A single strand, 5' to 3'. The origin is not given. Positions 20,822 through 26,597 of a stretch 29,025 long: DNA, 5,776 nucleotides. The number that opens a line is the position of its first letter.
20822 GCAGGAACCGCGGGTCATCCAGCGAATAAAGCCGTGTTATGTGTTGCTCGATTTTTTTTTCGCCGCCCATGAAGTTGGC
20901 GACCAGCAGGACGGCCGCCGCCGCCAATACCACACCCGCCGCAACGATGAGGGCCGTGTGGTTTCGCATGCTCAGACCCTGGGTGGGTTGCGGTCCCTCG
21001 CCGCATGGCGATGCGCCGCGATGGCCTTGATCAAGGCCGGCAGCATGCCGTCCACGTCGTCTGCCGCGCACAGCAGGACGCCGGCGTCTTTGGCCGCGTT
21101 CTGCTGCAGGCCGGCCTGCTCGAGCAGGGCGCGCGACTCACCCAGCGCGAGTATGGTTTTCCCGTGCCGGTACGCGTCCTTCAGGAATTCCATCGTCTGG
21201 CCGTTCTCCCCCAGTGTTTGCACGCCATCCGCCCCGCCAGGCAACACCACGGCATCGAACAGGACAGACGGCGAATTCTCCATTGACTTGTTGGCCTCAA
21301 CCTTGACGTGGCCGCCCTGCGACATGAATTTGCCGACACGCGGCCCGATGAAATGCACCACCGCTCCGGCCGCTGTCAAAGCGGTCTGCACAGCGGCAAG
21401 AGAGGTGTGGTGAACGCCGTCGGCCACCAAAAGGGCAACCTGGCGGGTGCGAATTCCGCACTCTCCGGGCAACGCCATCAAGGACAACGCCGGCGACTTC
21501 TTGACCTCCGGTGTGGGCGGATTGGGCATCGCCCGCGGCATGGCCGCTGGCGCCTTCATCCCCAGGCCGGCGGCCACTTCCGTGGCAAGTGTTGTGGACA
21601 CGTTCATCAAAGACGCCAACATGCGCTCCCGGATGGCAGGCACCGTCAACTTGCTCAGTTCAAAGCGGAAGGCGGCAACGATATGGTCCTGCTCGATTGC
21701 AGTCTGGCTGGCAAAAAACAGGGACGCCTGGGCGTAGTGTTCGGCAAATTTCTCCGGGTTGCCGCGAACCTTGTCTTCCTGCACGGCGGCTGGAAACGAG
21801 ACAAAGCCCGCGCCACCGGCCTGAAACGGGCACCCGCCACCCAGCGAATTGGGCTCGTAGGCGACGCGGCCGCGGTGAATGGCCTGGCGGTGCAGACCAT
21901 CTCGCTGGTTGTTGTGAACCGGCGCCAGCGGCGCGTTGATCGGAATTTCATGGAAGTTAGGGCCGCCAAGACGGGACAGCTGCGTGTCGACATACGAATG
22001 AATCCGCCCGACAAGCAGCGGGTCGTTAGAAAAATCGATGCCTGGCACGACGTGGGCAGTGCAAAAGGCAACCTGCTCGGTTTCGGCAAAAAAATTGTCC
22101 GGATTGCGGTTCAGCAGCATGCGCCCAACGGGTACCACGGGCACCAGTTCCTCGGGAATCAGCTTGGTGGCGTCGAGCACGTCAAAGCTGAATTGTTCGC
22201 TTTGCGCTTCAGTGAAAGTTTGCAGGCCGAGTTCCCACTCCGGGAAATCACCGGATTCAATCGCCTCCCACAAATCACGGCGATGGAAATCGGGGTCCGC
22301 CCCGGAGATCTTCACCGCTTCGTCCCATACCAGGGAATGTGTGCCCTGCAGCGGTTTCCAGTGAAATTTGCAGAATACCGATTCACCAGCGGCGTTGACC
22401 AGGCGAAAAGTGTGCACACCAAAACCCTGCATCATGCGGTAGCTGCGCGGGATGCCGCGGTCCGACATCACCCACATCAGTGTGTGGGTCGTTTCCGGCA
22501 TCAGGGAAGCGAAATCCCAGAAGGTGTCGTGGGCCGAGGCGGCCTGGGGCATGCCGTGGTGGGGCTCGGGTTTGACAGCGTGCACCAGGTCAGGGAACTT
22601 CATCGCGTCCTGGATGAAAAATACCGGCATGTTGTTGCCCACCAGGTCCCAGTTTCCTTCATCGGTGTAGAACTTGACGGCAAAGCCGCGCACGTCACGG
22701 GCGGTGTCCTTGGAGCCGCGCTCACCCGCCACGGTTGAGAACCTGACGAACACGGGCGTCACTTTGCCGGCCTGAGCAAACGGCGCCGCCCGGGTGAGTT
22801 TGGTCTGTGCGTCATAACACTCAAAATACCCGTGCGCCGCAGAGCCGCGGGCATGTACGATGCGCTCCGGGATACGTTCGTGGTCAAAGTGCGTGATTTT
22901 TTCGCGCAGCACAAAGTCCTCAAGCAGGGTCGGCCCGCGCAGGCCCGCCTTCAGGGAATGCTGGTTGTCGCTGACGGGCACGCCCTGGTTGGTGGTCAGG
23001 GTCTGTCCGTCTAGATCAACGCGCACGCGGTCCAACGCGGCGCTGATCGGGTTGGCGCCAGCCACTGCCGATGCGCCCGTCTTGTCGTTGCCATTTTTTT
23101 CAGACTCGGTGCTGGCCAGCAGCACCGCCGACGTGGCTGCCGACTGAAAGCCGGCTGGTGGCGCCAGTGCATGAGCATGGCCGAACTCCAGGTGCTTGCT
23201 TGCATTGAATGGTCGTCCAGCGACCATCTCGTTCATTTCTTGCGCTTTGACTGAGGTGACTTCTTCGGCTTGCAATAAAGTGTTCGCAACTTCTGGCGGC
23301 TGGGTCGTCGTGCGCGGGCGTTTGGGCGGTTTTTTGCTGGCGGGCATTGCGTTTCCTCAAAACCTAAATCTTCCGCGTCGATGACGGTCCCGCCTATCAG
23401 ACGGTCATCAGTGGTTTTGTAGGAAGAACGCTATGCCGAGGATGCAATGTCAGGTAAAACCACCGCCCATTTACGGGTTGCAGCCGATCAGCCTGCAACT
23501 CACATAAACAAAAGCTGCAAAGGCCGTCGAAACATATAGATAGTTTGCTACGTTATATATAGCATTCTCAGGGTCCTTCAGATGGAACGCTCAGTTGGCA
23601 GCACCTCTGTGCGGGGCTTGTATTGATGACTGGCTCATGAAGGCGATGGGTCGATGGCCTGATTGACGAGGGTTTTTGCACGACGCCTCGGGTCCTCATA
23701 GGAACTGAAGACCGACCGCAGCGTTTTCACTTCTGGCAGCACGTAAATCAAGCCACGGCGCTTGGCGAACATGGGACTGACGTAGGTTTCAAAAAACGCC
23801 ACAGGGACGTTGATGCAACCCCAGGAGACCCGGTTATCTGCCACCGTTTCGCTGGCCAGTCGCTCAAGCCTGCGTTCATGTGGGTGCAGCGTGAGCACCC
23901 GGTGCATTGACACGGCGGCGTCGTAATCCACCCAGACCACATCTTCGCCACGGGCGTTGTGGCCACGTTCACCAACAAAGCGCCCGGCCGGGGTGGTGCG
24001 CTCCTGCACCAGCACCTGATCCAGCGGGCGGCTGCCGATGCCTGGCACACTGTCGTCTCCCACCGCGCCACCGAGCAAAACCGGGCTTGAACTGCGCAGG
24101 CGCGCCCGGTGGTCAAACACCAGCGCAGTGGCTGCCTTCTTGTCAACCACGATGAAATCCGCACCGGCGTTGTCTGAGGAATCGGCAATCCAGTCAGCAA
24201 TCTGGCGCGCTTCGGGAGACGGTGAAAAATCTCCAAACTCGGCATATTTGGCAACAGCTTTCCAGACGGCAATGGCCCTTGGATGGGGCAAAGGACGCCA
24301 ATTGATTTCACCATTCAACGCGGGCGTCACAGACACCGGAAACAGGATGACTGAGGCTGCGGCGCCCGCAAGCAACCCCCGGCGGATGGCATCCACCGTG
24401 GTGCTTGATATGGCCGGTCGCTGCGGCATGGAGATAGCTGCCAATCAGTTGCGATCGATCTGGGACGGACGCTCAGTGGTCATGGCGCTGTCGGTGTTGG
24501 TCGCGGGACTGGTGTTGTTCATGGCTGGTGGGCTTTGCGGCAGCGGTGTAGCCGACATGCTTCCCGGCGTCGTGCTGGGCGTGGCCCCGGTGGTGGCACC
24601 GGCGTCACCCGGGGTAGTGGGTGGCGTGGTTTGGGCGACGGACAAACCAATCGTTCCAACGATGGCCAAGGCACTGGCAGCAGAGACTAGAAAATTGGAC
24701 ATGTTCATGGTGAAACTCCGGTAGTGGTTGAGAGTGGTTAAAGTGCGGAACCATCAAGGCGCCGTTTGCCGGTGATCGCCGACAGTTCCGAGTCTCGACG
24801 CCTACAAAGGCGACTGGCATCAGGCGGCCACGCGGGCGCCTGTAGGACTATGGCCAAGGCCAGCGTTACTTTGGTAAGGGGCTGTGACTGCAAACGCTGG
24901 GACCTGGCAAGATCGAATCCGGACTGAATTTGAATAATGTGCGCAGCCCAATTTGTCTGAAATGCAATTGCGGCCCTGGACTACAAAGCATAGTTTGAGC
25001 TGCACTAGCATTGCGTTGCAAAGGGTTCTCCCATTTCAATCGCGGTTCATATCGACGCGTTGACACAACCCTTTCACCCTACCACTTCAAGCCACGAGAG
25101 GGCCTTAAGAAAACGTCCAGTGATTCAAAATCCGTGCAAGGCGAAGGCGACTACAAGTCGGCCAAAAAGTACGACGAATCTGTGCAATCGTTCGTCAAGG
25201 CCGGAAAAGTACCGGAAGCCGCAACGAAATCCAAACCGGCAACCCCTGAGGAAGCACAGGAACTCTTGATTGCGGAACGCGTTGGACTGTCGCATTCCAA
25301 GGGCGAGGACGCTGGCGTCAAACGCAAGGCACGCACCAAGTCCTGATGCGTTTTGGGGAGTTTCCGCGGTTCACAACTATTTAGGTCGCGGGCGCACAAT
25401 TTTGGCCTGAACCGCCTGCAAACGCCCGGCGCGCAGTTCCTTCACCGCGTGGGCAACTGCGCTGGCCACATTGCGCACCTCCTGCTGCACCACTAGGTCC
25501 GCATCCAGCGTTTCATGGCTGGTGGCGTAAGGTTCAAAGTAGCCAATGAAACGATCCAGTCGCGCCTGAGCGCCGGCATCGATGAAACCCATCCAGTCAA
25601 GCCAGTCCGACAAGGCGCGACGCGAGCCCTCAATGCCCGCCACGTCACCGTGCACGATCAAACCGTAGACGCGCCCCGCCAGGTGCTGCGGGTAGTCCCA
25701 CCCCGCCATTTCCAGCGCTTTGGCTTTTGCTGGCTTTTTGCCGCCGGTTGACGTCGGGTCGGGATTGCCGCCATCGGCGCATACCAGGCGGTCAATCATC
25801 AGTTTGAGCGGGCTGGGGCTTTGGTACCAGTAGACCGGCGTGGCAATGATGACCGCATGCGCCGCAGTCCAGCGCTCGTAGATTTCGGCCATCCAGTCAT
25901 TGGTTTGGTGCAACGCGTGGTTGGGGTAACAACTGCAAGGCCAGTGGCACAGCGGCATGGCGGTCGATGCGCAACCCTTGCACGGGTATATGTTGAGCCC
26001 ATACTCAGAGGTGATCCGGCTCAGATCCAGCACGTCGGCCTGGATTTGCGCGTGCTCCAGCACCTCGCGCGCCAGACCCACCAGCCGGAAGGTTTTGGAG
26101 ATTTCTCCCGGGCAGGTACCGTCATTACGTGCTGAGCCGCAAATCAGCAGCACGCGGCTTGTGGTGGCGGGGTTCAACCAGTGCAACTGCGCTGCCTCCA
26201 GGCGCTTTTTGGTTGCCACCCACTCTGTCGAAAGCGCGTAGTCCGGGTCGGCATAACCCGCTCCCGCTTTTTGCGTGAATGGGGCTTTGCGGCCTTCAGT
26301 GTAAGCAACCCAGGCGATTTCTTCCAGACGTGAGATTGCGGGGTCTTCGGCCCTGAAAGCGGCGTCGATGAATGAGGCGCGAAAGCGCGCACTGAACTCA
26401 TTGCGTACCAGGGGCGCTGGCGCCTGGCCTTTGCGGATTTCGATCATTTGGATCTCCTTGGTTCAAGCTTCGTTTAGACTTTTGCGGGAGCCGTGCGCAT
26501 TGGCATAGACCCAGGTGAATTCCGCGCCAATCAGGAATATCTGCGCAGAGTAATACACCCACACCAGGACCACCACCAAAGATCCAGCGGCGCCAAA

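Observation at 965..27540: Candidate undescribed regulon: a GacA/UvrY-type 18-bp palindrome upstream of the stress genes, next to its likely regulator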

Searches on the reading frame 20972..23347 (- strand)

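Call 8: search_protein_families(library=pfam, proteins=[window:20972-23347:-], max_evalue=0.01)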
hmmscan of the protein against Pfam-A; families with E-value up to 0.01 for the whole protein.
window:20972-23347:- (791 aa): 4 families
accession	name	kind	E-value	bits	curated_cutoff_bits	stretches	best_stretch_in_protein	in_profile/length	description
PF00199.24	Catalase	-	7.6e-183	608.3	25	1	118-503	1-382/383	Catalase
PF06628.17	Catalase-rel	-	3.7e-18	65.9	30.1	1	532-595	2-65/65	Catalase-related immune-responsive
PF18011.7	Catalase_C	-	4e-17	62.6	24.6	1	634-784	2-148/150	C-terminal domain found in long catalases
PF01965.30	DJ-1_PfpI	-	4.2e-13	49.9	26.6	1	636-749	2-114/165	DJ-1/PfpI family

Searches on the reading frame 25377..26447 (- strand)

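Call 8: search_protein_families(library=pfam, proteins=[window:25377-26447:-], max_evalue=0.01)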
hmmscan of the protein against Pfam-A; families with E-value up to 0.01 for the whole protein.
window:25377-26447:- (356 aa): 2 families
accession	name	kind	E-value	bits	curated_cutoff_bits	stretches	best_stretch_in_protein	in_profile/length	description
PF03358.20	FMN_red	-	2.4e-17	63.4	24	1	98-293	2-142/152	NADPH-dependent FMN reductase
PF02525.22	Flavodoxin_2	-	3.6e-06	27.3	27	1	174-223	59-105/198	Flavodoxin-like fold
